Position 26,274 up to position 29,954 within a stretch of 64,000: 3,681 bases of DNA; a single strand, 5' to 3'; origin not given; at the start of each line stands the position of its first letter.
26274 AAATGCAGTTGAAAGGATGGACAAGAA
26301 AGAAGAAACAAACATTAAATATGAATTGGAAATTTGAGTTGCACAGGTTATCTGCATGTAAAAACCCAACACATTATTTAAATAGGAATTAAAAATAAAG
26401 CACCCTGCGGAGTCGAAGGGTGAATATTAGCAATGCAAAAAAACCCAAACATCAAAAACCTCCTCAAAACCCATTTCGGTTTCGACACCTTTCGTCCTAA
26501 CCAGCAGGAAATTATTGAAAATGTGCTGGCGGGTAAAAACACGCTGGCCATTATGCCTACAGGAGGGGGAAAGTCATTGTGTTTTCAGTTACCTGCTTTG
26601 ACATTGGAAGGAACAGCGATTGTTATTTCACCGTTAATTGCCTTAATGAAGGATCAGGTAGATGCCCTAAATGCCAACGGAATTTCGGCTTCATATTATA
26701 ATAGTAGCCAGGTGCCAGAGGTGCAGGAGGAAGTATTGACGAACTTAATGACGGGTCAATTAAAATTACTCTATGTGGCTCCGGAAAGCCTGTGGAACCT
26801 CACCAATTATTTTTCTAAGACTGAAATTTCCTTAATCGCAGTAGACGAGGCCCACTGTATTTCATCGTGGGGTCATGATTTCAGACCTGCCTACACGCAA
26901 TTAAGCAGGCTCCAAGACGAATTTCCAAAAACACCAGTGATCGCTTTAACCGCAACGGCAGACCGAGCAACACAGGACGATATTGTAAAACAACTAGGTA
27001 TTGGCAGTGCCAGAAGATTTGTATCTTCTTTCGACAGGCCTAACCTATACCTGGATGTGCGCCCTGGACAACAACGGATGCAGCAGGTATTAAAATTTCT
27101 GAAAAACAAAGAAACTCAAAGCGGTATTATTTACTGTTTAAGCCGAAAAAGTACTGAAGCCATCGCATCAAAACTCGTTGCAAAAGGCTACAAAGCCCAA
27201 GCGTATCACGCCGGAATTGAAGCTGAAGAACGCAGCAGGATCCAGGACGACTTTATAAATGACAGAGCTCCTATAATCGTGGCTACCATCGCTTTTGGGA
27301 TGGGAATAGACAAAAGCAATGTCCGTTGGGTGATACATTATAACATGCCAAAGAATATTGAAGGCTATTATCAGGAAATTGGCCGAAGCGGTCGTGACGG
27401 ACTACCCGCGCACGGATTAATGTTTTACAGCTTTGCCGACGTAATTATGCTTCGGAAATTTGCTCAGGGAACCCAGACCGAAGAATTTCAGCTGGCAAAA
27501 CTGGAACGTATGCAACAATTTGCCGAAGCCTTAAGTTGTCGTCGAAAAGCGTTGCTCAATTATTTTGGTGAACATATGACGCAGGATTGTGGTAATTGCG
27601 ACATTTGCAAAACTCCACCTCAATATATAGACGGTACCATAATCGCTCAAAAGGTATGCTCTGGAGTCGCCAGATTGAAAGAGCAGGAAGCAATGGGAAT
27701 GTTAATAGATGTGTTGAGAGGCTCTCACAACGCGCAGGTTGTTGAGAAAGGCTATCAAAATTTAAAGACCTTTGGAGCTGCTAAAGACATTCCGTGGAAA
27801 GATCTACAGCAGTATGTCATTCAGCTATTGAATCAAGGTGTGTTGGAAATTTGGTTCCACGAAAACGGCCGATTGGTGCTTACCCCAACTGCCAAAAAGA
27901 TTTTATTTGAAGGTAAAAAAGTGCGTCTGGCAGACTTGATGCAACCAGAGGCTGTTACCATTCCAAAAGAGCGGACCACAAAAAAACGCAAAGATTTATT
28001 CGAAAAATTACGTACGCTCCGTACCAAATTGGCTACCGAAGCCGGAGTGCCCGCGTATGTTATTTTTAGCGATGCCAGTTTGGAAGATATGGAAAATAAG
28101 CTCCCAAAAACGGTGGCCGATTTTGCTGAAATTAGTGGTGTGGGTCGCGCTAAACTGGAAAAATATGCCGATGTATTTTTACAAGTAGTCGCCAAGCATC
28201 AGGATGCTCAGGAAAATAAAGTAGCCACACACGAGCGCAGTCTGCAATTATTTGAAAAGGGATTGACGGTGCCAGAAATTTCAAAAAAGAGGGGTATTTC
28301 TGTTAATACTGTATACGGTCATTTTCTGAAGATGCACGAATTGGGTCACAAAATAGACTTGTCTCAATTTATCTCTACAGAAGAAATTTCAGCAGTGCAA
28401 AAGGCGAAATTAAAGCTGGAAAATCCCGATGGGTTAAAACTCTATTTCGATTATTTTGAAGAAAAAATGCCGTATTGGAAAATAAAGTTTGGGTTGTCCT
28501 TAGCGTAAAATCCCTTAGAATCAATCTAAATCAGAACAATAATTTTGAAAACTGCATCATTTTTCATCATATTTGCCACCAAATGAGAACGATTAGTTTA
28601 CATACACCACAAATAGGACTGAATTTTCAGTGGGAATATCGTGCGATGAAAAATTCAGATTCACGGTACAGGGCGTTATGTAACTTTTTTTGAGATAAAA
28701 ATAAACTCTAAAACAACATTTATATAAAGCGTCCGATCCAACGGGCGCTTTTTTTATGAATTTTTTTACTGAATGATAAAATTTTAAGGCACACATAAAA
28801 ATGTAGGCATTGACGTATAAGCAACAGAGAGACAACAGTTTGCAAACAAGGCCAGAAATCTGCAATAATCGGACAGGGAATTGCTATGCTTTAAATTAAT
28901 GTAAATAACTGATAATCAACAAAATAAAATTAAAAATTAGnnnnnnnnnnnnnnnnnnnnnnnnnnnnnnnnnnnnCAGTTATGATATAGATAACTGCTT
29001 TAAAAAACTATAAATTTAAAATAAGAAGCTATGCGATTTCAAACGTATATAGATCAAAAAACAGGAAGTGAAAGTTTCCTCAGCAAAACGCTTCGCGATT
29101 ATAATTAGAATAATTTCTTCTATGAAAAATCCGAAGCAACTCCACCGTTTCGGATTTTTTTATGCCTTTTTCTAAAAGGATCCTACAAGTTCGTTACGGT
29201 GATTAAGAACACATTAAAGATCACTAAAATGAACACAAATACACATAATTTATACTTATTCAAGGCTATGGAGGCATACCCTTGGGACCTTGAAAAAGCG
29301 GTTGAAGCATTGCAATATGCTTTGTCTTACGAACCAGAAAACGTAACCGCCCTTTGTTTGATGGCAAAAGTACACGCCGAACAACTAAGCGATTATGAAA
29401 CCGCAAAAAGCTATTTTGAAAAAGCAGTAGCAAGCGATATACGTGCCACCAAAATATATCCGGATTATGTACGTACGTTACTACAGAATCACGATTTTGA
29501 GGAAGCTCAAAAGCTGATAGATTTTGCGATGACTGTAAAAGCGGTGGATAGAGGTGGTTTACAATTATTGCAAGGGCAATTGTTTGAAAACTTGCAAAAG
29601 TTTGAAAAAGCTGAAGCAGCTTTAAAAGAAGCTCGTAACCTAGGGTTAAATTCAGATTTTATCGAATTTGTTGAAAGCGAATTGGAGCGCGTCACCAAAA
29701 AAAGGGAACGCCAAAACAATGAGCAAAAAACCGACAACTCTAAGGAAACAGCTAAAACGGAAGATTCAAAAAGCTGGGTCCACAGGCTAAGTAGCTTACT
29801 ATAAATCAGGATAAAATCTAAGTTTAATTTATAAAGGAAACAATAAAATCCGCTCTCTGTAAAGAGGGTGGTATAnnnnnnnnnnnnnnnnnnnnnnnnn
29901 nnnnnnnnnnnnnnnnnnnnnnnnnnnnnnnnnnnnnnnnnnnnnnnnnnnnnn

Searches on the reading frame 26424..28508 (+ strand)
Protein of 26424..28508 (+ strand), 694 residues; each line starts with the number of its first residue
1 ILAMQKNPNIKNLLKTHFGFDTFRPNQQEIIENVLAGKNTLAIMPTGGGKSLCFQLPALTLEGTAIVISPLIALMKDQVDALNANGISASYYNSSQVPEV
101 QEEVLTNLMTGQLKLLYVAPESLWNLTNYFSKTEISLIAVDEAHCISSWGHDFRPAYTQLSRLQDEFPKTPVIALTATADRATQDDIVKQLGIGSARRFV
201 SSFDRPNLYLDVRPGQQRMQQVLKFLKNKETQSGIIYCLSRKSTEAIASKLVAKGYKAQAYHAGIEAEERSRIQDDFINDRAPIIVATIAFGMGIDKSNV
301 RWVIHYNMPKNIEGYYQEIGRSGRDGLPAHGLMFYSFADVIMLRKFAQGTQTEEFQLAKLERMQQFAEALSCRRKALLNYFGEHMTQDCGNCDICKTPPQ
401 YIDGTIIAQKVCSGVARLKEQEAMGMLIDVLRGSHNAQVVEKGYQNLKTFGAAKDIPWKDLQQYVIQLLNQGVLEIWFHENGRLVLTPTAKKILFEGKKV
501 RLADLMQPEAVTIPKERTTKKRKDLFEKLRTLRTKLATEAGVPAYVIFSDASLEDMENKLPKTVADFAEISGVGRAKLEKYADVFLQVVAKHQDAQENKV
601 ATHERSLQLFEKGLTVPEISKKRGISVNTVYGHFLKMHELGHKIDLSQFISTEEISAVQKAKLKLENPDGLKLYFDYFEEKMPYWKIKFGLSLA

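Call 13: search_protein_families(library=pfam, proteins=[window:26424-28508:+], max_evalue=0.001)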
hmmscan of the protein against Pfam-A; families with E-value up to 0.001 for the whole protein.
window:26424-28508:+ (694 aa): 8 families
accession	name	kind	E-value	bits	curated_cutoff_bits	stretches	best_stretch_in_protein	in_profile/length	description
PF00270.35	DEAD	-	9.8e-28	97.4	26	1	24-184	1-165/167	DEAD/DEAH box helicase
PF00271.37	Helicase_C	-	8.5e-24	84.4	23.5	1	219-326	3-110/110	Helicase conserved C-terminal domain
PF09382.16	RQC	-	3.5e-22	78.8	23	1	398-503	1-106/114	RQC domain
PF14493.12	HTH_40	-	3.4e-20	72.6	27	1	602-689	1-87/89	Helix-turn-helix domain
PF00570.28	HRDC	-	2.7e-19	69.3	23.8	1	523-589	2-68/68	HRDC domain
PF16124.10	RecQ_Zn_bind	-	2e-16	60.9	25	1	338-396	2-66/66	RecQ zinc-binding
PF04851.21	ResIII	-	5.6e-07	30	22.5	1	23-180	4-163/164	Type III restriction enzyme, res subunit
PF13384.12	HTH_23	-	0.00095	19.4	24.6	0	607-631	11-35/50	Homeodomain-like domain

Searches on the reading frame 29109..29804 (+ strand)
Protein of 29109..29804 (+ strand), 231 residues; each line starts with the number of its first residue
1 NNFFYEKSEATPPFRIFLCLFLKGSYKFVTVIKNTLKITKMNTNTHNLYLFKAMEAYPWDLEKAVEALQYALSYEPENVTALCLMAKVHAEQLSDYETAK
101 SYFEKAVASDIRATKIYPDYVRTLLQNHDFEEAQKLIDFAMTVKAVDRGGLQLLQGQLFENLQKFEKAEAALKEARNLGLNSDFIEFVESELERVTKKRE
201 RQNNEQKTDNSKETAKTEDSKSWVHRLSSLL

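Call 13: search_protein_families(library=pfam, proteins=[window:29109-29804:+], max_evalue=0.001)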
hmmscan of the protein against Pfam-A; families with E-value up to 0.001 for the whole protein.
window:29109-29804:+ (231 aa): 9 families
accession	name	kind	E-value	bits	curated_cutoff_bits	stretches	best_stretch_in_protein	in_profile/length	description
PF14559.12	TPR_19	-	3.8e-08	34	25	0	94-138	5-49/68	Tetratricopeptide repeat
PF23914.1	TPR_CcmH_CycH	-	4.5e-07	30.3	42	2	52-106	94-147/158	Cytochrome c-type biogenesis protein H TPR domain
PF13181.12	TPR_8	-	8.6e-07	29.1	25.7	0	81-108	3-29/34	Tetratricopeptide repeat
PF13432.12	TPR_16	-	1.5e-06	28.9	32.7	0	60-110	12-61/65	Tetratricopeptide repeat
PF07719.23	TPR_2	-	9.7e-06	25.8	27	0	154-177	6-29/34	Tetratricopeptide repeat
PF13428.12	TPR_14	-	0.00016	22.5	23.5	0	151-177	3-29/44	Tetratricopeptide repeat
PF13424.12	TPR_12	-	0.00019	22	30.1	0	62-108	27-73/77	Tetratricopeptide repeat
PF00515.34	TPR_1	-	0.00045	20.4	27.8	0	156-175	8-27/34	Tetratricopeptide repeat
PF13414.12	TPR_11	-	0.00059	19.9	26.8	1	60-92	9-41/42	TPR repeat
